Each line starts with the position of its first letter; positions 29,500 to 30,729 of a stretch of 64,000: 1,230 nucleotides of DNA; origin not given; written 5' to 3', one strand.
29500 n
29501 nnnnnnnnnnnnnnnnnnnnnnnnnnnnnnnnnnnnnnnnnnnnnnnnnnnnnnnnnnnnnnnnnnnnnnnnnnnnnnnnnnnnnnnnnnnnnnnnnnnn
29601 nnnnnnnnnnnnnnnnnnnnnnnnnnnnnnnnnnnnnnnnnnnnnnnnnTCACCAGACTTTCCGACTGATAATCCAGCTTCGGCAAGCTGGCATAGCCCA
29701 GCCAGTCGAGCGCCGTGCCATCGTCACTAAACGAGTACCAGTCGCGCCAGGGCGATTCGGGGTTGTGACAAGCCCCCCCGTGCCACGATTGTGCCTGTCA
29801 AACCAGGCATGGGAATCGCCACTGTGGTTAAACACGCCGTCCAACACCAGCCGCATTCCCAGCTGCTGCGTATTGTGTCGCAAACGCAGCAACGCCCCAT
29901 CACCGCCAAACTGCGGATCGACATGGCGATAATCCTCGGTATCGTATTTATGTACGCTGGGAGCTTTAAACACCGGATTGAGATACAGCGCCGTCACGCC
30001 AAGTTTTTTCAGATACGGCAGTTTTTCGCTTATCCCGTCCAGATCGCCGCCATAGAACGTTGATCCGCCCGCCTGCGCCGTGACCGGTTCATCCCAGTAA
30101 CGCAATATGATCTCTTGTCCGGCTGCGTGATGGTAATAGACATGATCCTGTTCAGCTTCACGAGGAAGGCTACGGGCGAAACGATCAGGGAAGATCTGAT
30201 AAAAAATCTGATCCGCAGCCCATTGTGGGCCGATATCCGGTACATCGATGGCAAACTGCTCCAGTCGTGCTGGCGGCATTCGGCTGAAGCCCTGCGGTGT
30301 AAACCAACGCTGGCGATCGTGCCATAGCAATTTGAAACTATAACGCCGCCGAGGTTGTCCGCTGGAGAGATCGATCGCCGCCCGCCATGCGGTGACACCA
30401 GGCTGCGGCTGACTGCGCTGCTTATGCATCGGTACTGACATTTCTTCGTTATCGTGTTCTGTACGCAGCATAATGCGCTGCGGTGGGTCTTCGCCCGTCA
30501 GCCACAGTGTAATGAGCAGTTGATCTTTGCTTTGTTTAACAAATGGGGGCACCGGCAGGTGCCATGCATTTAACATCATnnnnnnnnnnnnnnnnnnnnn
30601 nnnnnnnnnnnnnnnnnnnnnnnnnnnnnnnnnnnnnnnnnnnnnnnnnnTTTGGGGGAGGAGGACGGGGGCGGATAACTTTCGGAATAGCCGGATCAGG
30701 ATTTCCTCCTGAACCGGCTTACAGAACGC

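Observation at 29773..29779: malZ split by a single-base frameshift at a C7 homopolymer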

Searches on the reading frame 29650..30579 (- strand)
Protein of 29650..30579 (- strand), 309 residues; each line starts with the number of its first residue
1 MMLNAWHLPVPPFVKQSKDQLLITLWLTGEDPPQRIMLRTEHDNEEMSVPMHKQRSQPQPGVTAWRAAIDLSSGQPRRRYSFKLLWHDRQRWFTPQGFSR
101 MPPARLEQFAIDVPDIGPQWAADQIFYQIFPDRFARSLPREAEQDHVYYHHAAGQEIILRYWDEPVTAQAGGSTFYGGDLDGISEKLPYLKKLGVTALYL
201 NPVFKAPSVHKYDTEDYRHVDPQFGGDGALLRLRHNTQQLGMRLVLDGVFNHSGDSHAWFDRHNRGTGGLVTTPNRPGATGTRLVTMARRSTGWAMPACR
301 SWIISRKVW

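Call 14: find_encoding_contigs(protein=window:29650-30579:-, flank=10000, max_places=10)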
Protein window:29650-30579:- (309 aa): 17 contigs read that carry it; 10 places shown.
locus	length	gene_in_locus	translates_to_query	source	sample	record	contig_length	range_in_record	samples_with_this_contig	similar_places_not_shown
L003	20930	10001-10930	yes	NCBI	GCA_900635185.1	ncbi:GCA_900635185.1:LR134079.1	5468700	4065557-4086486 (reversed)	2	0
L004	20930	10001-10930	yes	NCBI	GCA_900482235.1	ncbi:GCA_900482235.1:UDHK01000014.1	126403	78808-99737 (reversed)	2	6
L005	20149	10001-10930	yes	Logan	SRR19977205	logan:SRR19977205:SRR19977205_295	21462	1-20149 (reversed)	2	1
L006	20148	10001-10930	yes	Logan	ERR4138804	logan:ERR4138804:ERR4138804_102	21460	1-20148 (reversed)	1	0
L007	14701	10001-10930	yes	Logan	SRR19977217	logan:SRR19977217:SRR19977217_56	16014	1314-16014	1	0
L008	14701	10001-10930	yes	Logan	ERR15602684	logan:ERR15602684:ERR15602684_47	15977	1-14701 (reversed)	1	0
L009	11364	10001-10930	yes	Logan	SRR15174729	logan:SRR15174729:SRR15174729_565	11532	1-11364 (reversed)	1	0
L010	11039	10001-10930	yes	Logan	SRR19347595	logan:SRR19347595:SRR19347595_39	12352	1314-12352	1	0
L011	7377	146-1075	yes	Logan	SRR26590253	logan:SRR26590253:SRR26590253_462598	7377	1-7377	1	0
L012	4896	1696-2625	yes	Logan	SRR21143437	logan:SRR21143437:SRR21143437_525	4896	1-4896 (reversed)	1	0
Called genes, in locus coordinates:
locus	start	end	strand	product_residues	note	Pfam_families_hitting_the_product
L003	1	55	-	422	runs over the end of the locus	PF00083:Sugar_tr, PF07690:MFS_1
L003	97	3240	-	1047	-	PF13476:AAA_23, PF13555:AAA_29 (weak), PF13558:SbcC_Walker_B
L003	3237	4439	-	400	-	PF00149:Metallophos, PF12850:Metallophos_2 (faint), PF12320:SbcD_C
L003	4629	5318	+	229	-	PF00072:Response_reg, PF00486:Trans_reg_C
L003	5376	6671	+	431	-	PF11808:PhoR, PF00989:PAS, PF00512:HisKA, PF13581:HATPase_c_2 (weak), PF02518:HATPase_c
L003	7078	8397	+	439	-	PF05525:Branch_AA_trans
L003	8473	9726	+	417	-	PF03845:Spore_permease (weak), PF13520:AA_permease_2, PF00324:AA_permease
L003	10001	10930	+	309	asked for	PF02903:Alpha-amylase_N, PF00128:Alpha-amylase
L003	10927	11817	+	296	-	PF00128:Alpha-amylase, PF22026:Alpha-amylase_C_2 (weak)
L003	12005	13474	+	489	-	-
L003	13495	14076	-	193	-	PF04336:ACP_PD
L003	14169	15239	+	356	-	PF02547:Queuosine_synth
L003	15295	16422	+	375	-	PF01702:TGT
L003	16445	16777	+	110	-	PF02699:YajC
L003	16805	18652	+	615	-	PF13721:SecD-TM1, PF07549:Sec_GG (faint), PF21760:SecD_1st, PF22599:SecDF_P1_head, PF02355:SecD_SecF_C, PF03176:MMPL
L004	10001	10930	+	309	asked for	PF02903:Alpha-amylase_N, PF00128:Alpha-amylase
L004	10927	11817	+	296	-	PF00128:Alpha-amylase, PF22026:Alpha-amylase_C_2 (weak)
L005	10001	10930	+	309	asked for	PF02903:Alpha-amylase_N, PF00128:Alpha-amylase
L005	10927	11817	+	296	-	PF00128:Alpha-amylase, PF22026:Alpha-amylase_C_2 (weak)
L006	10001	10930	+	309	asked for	PF02903:Alpha-amylase_N, PF00128:Alpha-amylase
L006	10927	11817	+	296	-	PF00128:Alpha-amylase, PF22026:Alpha-amylase_C_2 (weak)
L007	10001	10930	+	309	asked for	PF02903:Alpha-amylase_N, PF00128:Alpha-amylase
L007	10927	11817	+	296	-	PF00128:Alpha-amylase, PF22026:Alpha-amylase_C_2 (weak)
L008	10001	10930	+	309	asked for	PF02903:Alpha-amylase_N, PF00128:Alpha-amylase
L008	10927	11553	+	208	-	PF00128:Alpha-amylase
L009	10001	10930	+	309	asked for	PF02903:Alpha-amylase_N, PF00128:Alpha-amylase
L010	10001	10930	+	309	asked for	PF02903:Alpha-amylase_N, PF00128:Alpha-amylase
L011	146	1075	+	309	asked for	PF02903:Alpha-amylase_N, PF00128:Alpha-amylase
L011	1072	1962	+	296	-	PF00128:Alpha-amylase, PF22026:Alpha-amylase_C_2 (weak)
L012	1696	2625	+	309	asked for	PF02903:Alpha-amylase_N, PF00128:Alpha-amylase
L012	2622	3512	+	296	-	PF00128:Alpha-amylase, PF22026:Alpha-amylase_C_2 (weak)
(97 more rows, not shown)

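Call 18: list_cluster_members(proteins=[window:29653-30579:-, window:28766-29653:-, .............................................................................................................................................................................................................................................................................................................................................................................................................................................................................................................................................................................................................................])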
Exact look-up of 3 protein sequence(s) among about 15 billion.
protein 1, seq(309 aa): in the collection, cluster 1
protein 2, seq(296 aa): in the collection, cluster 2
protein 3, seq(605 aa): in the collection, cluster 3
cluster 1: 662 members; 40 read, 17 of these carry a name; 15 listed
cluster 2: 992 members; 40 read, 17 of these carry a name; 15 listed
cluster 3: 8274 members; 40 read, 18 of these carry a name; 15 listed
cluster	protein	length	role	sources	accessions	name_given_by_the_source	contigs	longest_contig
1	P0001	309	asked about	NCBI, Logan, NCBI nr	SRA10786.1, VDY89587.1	maltodextrin glucosidase [Escherichia coli]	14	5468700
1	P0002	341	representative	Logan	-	-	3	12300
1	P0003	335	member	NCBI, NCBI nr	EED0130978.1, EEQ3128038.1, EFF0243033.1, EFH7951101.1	TPA: maltodextrin glucosidase, partial [Escherichia coli] | maltodextrin glucosidase [Escherichia coli]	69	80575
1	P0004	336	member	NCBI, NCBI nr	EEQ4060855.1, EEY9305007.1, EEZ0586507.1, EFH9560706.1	maltodextrin glucosidase, partial [Escherichia coli] | maltodextrin glucosidase [Escherichia coli]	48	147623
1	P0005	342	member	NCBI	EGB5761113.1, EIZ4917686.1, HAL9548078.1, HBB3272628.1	maltodextrin glucosidase, partial [Escherichia coli]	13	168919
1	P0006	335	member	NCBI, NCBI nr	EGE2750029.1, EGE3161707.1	maltodextrin glucosidase, partial [Escherichia coli] | maltodextrin glucosidase [Escherichia coli]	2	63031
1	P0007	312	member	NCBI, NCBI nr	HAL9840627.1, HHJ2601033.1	TPA: maltodextrin glucosidase, partial [Escherichia coli] | maltodextrin glucosidase [Escherichia coli]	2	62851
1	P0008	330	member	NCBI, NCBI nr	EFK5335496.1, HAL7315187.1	maltodextrin glucosidase, partial [Escherichia coli] | maltodextrin glucosidase [Escherichia coli]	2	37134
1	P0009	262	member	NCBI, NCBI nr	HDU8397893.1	TPA: alpha amylase N-terminal ig-like domain-containing protein, partial [Escherichia ... | alpha amylase N-terminal ig-like domain-containing protein [Escherichia coli]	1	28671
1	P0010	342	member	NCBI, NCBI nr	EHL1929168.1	maltodextrin glucosidase, partial [Escherichia coli] | maltodextrin glucosidase [Escherichia coli]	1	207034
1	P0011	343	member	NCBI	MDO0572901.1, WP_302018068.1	maltodextrin glucosidase, partial [Escherichia coli]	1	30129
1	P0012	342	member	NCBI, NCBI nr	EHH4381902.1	maltodextrin glucosidase, partial [Escherichia coli] | maltodextrin glucosidase [Escherichia coli]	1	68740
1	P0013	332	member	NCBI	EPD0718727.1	maltodextrin glucosidase, partial [Escherichia coli]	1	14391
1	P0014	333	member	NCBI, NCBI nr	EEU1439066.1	maltodextrin glucosidase, partial [Escherichia coli] | maltodextrin glucosidase [Escherichia coli]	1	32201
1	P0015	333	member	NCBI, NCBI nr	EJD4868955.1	maltodextrin glucosidase, partial [Escherichia coli] | maltodextrin glucosidase [Escherichia coli]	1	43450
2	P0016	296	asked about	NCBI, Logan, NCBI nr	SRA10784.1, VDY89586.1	maltodextrin glucosidase [Escherichia coli]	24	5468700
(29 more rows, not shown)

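Call 44: find_encoding_contigs(protein=P0016, flank=10000, max_places=10)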
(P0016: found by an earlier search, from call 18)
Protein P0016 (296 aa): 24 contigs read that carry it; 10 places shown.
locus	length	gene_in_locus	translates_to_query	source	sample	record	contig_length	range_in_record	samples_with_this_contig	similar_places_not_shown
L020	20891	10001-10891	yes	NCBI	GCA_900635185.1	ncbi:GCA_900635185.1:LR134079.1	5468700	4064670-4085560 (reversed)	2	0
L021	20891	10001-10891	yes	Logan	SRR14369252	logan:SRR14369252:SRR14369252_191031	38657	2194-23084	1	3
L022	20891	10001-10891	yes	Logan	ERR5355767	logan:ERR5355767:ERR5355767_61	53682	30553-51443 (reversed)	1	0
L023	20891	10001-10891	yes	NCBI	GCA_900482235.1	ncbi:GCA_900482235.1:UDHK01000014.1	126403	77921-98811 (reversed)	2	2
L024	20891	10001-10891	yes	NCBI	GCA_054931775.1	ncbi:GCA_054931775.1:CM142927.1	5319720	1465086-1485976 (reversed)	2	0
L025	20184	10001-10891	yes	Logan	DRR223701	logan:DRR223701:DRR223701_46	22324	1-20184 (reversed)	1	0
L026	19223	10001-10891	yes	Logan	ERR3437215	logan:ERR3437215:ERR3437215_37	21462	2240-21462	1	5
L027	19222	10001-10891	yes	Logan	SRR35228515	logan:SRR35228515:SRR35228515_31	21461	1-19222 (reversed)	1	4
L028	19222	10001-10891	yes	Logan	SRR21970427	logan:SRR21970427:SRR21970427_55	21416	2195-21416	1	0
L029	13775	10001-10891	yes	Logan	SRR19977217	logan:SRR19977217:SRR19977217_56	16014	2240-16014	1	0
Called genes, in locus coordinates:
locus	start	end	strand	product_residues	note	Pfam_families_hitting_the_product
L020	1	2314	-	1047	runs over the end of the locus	PF13476:AAA_23, PF13555:AAA_29 (weak), PF13558:SbcC_Walker_B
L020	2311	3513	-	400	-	PF00149:Metallophos, PF12850:Metallophos_2 (faint), PF12320:SbcD_C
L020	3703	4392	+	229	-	PF00072:Response_reg, PF00486:Trans_reg_C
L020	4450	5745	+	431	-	PF11808:PhoR, PF00989:PAS, PF00512:HisKA, PF13581:HATPase_c_2 (weak), PF02518:HATPase_c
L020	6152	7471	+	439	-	PF05525:Branch_AA_trans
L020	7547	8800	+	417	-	PF03845:Spore_permease (weak), PF13520:AA_permease_2, PF00324:AA_permease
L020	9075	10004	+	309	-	PF02903:Alpha-amylase_N, PF00128:Alpha-amylase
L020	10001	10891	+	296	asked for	PF00128:Alpha-amylase, PF22026:Alpha-amylase_C_2 (weak)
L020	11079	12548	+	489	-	-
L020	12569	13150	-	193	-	PF04336:ACP_PD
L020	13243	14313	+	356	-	PF02547:Queuosine_synth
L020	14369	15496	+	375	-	PF01702:TGT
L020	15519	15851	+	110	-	PF02699:YajC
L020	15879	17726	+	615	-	PF13721:SecD-TM1, PF07549:Sec_GG (faint), PF21760:SecD_1st, PF22599:SecDF_P1_head, PF02355:SecD_SecF_C, PF03176:MMPL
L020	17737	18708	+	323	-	PF07549:Sec_GG, PF02355:SecD_SecF_C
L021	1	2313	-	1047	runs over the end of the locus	PF13476:AAA_23, PF13555:AAA_29 (weak), PF13558:SbcC_Walker_B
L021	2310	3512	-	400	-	PF00149:Metallophos, PF12850:Metallophos_2 (faint), PF12320:SbcD_C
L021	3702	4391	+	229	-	PF00072:Response_reg, PF00486:Trans_reg_C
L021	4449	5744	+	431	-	PF11808:PhoR, PF00989:PAS, PF00512:HisKA, PF13581:HATPase_c_2 (weak), PF02518:HATPase_c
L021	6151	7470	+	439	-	PF05525:Branch_AA_trans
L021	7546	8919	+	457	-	PF00324:AA_permease, PF03845:Spore_permease (weak), PF13520:AA_permease_2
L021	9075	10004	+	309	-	PF02903:Alpha-amylase_N, PF00128:Alpha-amylase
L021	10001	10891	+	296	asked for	PF00128:Alpha-amylase, PF22026:Alpha-amylase_C_2 (weak)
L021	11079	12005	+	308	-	-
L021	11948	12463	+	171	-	-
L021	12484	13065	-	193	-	PF04336:ACP_PD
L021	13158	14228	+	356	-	PF02547:Queuosine_synth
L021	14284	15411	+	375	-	PF01702:TGT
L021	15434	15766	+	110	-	PF02699:YajC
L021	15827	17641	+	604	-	PF13721:SecD-TM1, PF07549:Sec_GG (faint), PF21760:SecD_1st, PF22599:SecDF_P1_head, PF02355:SecD_SecF_C, PF03176:MMPL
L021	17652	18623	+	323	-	PF07549:Sec_GG, PF02355:SecD_SecF_C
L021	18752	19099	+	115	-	PF01844:HNH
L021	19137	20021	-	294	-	PF03502:Channel_Tsx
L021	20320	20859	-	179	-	PF11622:DUF3251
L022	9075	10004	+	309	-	PF02903:Alpha-amylase_N, PF00128:Alpha-amylase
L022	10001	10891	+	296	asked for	PF00128:Alpha-amylase, PF22026:Alpha-amylase_C_2 (weak)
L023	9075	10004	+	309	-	PF02903:Alpha-amylase_N, PF00128:Alpha-amylase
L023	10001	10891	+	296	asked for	PF00128:Alpha-amylase, PF22026:Alpha-amylase_C_2 (weak)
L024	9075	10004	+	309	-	PF02903:Alpha-amylase_N, PF00128:Alpha-amylase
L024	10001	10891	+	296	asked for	PF00128:Alpha-amylase, PF22026:Alpha-amylase_C_2 (weak)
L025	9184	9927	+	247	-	PF02903:Alpha-amylase_N, PF00128:Alpha-amylase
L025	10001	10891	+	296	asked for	PF00128:Alpha-amylase, PF22026:Alpha-amylase_C_2 (weak)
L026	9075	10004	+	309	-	PF02903:Alpha-amylase_N, PF00128:Alpha-amylase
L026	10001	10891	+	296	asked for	PF00128:Alpha-amylase, PF22026:Alpha-amylase_C_2 (weak)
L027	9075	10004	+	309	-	PF02903:Alpha-amylase_N, PF00128:Alpha-amylase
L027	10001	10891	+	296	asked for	PF00128:Alpha-amylase, PF22026:Alpha-amylase_C_2 (weak)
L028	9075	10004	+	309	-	PF02903:Alpha-amylase_N, PF00128:Alpha-amylase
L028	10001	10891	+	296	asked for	PF00128:Alpha-amylase, PF22026:Alpha-amylase_C_2 (weak)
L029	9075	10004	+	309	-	PF02903:Alpha-amylase_N, PF00128:Alpha-amylase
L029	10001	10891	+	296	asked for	PF00128:Alpha-amylase, PF22026:Alpha-amylase_C_2 (weak)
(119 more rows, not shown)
